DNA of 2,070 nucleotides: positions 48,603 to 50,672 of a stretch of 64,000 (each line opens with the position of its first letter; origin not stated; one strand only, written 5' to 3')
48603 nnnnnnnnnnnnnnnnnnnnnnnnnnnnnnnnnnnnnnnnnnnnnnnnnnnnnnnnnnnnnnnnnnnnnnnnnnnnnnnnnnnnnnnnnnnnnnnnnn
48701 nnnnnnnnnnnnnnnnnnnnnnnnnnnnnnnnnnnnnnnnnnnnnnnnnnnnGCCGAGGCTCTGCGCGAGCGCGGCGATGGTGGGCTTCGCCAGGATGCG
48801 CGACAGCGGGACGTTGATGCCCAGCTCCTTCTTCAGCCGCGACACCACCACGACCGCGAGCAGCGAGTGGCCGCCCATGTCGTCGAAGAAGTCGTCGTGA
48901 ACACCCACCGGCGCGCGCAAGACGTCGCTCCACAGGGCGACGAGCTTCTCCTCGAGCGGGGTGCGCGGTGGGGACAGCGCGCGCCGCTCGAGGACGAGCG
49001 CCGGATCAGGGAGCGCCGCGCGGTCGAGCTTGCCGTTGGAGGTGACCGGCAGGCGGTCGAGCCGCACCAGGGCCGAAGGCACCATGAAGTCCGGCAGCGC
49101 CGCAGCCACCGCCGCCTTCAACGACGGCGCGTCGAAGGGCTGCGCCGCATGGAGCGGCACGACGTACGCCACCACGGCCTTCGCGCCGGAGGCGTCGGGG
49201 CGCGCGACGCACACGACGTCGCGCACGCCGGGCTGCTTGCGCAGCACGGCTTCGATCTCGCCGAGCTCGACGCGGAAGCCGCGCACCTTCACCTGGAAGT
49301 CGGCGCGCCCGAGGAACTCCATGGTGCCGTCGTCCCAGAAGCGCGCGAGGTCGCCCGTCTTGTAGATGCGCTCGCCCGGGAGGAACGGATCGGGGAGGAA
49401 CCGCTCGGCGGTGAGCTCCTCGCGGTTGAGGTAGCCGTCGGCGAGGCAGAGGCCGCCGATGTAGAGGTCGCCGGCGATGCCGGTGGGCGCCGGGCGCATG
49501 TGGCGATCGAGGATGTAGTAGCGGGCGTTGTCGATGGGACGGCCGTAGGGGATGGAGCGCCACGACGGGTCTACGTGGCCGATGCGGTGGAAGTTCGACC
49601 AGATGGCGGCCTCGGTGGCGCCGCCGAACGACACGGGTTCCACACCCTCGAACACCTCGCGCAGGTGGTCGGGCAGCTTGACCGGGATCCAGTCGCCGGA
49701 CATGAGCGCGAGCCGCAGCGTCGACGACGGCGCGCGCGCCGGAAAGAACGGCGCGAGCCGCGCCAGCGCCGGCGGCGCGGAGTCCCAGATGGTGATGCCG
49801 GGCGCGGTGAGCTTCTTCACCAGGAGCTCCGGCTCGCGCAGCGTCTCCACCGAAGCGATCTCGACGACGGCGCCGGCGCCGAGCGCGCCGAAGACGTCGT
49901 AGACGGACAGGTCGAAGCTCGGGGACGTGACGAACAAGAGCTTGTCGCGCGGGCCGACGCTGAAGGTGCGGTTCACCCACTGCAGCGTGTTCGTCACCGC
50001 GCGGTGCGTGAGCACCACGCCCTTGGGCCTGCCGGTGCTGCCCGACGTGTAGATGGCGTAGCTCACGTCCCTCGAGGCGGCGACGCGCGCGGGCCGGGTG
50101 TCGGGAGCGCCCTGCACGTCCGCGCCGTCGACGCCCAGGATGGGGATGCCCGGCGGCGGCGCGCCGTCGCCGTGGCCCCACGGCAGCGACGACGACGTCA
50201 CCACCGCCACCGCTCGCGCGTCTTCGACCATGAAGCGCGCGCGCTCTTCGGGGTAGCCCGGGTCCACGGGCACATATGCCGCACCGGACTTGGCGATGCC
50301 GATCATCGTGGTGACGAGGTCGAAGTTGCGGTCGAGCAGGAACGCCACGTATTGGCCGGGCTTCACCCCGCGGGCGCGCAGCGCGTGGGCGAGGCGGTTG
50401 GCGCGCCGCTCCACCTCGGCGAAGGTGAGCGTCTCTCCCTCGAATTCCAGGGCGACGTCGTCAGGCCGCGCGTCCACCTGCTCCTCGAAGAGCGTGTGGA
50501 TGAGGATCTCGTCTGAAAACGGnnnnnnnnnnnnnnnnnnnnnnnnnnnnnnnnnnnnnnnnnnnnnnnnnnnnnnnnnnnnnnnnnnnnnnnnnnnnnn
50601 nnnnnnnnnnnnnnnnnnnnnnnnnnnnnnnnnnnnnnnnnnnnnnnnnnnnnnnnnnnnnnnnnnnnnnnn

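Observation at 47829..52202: Atypical NRPS module: formyltransferase initiation domain, C-like linker without HHxxxDG, divergent A5 motif (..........), and a selectivity pocket starting D-L-Y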

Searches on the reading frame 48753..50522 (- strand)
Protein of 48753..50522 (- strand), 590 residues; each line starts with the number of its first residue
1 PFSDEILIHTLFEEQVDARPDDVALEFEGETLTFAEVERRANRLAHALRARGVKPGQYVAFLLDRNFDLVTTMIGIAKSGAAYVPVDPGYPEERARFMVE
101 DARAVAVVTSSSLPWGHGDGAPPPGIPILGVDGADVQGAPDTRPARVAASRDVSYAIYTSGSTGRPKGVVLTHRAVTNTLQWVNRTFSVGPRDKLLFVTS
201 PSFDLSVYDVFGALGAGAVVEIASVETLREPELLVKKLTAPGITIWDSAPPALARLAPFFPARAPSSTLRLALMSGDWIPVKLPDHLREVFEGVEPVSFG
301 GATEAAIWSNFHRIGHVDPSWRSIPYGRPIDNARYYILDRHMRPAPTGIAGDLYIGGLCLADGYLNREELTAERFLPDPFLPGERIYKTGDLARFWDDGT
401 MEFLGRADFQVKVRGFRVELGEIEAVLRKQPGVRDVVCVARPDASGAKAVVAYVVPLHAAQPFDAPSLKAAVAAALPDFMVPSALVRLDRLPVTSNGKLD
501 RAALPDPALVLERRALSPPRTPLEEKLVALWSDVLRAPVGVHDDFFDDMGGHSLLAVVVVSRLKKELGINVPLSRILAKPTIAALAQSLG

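Call 25: search_solved_structures(query=window:48753-50522:-, max_evalue=1e-30, show_alignments=2)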
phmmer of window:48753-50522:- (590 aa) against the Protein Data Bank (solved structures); distinct sequences matched with E-value up to 1e-30: 78 (the best 60 are shown).
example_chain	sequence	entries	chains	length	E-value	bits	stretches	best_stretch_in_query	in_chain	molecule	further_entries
9be3_A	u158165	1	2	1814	2.4e-213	713.2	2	7-586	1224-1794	Linear gramicidin synthase subunit A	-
6mfz_A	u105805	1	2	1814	2.4e-213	713.2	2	7-586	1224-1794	Linear gramicidin synthase subunit A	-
9meh_A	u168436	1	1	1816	2.4e-213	713.2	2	7-586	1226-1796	Linear gramicidin synthase subunit A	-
9be4_A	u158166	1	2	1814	9e-213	711.3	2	7-586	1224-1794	Linear gramicidin synthase subunit A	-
6mfy_A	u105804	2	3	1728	3e-202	676.5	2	8-587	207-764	Linear gramicidin synthase subunit A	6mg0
8xjz_C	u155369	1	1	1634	1.5e-146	492.6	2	16-588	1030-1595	Peptide synthetase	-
7ly7_A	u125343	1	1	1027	1.4e-127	430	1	7-565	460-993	BmdB, Bacillamide NRPS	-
7ly4_E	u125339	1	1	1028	1.4e-127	430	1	7-565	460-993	BmdB, bacillamide NRPS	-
5u89_A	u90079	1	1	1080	3.9e-126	425.2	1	10-588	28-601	Amino acid adenylation domain protein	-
6p1j_A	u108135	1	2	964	1e-112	380.9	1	6-504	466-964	Txo2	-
9bfd_A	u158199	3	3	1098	2.9e-112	379.4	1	2-585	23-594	Tyrocidine synthase 1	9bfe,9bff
9bfd_B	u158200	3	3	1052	2.3e-111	376.4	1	7-587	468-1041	Tyrocidine synthase 2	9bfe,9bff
6lta_A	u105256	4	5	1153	1.8e-110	373.4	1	6-588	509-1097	Nonribosomal peptide synthetase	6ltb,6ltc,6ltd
2vsq_A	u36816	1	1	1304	1.7e-108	367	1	11-586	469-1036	SURFACTIN SYNTHETASE SUBUNIT 3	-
8jbr_A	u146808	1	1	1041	2.9e-108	366.2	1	7-586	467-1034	McyA protein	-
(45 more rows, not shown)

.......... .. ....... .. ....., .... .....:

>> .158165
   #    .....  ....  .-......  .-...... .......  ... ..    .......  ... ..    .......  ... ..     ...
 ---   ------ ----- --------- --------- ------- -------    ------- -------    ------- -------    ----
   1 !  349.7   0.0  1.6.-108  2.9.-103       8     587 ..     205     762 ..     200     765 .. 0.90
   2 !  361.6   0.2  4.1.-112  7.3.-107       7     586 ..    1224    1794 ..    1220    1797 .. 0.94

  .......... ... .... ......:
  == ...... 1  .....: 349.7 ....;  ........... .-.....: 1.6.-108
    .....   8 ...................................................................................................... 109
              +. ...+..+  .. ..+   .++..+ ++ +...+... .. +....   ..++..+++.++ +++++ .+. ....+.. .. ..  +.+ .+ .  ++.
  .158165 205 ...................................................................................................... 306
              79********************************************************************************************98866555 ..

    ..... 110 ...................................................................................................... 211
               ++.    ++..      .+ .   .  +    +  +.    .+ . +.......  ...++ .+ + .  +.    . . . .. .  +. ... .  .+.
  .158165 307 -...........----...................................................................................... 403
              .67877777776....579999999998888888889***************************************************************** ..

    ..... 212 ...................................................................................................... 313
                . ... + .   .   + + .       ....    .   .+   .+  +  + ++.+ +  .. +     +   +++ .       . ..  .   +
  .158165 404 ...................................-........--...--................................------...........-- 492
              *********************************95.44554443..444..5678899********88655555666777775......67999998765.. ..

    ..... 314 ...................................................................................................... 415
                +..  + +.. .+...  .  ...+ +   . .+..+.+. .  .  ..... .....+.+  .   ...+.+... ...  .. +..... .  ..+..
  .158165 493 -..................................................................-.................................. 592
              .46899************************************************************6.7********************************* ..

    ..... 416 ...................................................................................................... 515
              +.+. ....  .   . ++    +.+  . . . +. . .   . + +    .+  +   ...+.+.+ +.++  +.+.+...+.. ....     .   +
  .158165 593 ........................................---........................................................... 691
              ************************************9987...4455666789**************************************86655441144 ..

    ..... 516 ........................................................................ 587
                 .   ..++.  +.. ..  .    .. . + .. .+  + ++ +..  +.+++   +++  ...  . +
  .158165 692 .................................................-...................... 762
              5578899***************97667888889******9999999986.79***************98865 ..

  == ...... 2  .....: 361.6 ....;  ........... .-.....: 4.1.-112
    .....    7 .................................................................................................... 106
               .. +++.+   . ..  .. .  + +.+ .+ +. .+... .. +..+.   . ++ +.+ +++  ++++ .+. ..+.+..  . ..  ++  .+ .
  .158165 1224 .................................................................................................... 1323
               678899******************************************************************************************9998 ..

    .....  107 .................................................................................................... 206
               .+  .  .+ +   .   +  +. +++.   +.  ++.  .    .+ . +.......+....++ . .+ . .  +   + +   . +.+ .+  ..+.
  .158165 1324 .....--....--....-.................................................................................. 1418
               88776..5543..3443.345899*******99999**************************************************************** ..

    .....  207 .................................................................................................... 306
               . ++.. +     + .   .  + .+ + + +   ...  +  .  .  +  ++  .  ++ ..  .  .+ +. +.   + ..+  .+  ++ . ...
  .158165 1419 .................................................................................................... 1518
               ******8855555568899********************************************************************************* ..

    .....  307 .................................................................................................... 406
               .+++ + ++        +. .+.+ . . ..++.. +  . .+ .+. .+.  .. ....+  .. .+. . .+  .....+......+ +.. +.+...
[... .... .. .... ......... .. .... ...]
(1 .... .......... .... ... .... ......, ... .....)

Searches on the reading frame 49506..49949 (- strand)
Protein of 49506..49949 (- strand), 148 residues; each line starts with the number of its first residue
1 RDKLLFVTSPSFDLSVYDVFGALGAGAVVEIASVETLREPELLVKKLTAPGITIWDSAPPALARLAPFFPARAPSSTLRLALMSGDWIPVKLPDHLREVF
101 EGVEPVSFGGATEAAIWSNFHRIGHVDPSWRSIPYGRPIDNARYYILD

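Call 47: search_solved_structures(query=window:49506-49949:-, max_evalue=0.00001, show_alignments=5)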
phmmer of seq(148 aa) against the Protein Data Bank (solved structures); distinct sequences matched with E-value up to 0.00001: 19.
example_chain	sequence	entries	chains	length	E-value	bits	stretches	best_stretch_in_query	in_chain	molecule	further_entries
7ly7_A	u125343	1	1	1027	2.4e-32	115.3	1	2-147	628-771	BmdB, Bacillamide NRPS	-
7ly4_E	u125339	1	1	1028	2.4e-32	115.3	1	2-147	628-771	BmdB, bacillamide NRPS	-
6lta_A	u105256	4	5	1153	3.2e-32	114.9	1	2-148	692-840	Nonribosomal peptide synthetase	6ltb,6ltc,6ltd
7emy_A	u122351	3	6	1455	2e-30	109.1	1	2-148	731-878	Dihydroaeruginoic acid synthetase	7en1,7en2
7ly5_A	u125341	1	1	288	8.8e-16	61.5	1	2-103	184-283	BmdB, Bacillamide NRPS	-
6mfy_A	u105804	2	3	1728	1.2e-15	61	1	2-147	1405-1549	Linear gramicidin synthase subunit A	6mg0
6mfz_A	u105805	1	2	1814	1.4e-15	60.8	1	2-147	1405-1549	Linear gramicidin synthase subunit A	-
9be3_A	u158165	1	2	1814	1.4e-15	60.8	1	2-147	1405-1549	Linear gramicidin synthase subunit A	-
9be4_A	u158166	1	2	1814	1.4e-15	60.8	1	2-147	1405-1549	Linear gramicidin synthase subunit A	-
9meh_A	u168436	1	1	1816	1.4e-15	60.8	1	2-147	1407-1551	Linear gramicidin synthase subunit A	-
8xjz_C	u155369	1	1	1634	6.8e-11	45.6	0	4-148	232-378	Peptide synthetase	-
5u89_A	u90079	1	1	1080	1.3e-09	41.4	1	2-148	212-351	Amino acid adenylation domain protein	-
6o6e_B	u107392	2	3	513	1.4e-08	38.1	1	11-134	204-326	L-proline--[L-prolyl-carrier protein] ligase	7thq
6oyf_A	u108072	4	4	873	1.1e-06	32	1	6-148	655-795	Txo1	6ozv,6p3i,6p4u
5n9w_A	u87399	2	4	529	1.2e-06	31.9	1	2-143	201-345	Adenylation domain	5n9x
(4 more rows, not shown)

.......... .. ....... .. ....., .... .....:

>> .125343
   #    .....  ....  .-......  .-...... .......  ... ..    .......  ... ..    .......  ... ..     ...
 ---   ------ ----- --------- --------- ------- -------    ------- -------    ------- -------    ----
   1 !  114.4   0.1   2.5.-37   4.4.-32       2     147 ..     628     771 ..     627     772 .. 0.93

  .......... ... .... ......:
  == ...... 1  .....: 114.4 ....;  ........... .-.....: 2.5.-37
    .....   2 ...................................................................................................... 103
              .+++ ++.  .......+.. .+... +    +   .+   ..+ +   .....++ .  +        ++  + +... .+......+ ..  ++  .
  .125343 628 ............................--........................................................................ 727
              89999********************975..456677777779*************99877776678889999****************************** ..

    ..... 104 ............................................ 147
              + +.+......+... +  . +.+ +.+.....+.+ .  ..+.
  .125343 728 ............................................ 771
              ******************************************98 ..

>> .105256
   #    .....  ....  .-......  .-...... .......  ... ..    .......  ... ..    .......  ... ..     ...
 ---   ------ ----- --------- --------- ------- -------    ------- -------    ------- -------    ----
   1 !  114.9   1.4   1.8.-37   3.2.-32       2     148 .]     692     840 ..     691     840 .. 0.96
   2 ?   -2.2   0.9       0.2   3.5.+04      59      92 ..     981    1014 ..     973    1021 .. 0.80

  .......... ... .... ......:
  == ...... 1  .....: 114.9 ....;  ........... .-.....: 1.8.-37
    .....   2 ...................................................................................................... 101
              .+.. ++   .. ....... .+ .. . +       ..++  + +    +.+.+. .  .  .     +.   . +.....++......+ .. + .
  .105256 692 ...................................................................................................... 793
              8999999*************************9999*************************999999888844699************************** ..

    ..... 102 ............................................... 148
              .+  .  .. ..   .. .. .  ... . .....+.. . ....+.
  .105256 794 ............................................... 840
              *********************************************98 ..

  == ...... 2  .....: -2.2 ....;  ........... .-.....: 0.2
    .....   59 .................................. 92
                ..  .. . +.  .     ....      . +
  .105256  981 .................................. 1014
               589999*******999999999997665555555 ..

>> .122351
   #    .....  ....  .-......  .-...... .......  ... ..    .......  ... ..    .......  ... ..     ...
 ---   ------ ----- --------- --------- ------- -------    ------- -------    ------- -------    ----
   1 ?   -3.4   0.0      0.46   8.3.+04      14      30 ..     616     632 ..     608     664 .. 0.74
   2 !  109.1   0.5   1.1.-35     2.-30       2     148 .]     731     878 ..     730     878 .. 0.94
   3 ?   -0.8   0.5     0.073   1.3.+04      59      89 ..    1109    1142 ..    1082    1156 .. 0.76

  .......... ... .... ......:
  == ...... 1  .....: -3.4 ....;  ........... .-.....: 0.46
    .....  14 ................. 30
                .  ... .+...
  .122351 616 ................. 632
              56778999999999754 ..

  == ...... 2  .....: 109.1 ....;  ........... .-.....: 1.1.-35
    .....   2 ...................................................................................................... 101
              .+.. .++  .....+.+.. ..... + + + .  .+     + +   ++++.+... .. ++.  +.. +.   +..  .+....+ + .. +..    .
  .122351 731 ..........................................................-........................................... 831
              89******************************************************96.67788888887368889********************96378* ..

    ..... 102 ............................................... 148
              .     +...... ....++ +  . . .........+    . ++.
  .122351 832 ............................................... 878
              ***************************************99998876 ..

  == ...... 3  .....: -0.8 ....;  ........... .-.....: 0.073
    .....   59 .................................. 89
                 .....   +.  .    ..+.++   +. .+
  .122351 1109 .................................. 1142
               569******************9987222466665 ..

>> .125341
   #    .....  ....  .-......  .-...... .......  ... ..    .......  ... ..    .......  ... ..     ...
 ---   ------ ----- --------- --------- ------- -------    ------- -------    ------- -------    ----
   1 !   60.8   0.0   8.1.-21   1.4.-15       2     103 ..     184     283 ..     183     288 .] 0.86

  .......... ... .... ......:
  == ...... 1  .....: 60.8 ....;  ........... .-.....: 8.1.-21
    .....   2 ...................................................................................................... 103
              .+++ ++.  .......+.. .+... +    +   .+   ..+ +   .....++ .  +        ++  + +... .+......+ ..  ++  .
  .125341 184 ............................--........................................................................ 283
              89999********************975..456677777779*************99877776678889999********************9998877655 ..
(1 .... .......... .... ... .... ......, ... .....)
